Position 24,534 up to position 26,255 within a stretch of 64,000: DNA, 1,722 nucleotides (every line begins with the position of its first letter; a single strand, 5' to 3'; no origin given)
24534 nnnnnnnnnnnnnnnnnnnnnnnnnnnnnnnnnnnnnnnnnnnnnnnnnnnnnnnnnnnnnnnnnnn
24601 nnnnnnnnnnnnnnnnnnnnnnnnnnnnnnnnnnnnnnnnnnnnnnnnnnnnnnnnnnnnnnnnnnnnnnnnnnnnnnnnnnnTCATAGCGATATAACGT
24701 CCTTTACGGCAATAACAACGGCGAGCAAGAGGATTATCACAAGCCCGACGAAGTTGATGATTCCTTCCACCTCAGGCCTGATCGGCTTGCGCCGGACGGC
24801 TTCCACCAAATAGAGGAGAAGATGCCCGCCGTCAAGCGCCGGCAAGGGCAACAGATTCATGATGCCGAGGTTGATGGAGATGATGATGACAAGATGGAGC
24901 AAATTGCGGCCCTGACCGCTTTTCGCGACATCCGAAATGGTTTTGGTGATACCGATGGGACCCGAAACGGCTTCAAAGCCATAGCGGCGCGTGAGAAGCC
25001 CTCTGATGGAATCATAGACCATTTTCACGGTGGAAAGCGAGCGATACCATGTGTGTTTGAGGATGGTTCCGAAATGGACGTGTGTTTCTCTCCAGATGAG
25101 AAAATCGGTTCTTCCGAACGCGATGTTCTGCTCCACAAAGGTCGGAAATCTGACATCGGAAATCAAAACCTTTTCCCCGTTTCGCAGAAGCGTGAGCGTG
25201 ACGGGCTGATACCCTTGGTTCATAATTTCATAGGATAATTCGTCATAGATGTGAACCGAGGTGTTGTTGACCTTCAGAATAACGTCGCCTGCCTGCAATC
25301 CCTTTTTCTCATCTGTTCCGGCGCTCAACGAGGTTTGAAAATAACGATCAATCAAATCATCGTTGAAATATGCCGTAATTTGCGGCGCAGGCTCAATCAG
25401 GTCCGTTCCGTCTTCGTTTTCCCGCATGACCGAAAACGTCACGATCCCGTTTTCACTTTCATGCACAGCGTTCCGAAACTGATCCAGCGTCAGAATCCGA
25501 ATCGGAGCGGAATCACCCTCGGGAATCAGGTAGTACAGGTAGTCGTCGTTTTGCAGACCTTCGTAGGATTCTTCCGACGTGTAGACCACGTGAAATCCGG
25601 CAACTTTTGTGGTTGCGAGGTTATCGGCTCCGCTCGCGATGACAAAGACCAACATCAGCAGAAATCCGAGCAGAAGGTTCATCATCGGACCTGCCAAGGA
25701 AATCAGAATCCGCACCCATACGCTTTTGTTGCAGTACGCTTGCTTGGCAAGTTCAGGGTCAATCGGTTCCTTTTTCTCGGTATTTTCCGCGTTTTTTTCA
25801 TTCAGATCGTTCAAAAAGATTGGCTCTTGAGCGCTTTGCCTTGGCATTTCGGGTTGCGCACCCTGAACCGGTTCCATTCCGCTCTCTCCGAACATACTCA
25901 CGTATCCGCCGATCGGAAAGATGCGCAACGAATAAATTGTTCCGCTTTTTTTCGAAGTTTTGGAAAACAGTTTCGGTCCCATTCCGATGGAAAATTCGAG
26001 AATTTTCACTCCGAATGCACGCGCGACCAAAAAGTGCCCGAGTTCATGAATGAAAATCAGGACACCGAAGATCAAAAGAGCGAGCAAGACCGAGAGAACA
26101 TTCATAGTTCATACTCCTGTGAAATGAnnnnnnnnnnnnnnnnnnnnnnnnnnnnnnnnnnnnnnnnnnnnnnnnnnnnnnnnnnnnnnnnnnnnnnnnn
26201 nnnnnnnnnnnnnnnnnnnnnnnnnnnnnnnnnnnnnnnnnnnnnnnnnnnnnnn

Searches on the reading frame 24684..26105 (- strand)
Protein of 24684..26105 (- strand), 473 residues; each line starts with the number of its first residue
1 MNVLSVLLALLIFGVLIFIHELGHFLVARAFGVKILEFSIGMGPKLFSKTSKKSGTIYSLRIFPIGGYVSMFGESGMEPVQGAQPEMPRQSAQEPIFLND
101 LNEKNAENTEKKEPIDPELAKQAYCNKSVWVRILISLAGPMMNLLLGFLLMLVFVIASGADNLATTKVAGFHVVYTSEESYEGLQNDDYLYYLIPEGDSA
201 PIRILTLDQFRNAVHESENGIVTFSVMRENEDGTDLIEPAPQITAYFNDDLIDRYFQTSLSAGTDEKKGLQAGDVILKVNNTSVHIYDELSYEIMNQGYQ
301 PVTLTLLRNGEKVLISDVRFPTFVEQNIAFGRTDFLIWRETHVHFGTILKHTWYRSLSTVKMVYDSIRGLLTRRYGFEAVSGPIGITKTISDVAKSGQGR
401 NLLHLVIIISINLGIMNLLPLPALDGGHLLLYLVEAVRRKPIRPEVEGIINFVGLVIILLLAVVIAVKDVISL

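Call 61: search_protein_families(library=pfam, proteins=[window:24684-26105:-])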
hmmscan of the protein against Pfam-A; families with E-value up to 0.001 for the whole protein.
window:24684-26105:- (473 aa): 4 families
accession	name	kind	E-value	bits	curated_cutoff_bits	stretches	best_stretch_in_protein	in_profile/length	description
PF02163.28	Peptidase_M50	-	4.8e-62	209.6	27.2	1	9-461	2-221/221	Peptidase family M50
PF17820.7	PDZ_6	-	3e-07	30.5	27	1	266-308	12-54/54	PDZ domain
PF13180.12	PDZ_2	-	5.2e-06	27.1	27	1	266-313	26-74/80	PDZ domain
PF00595.29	PDZ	-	0.0001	23.1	23.2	1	263-306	36-80/81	PDZ domain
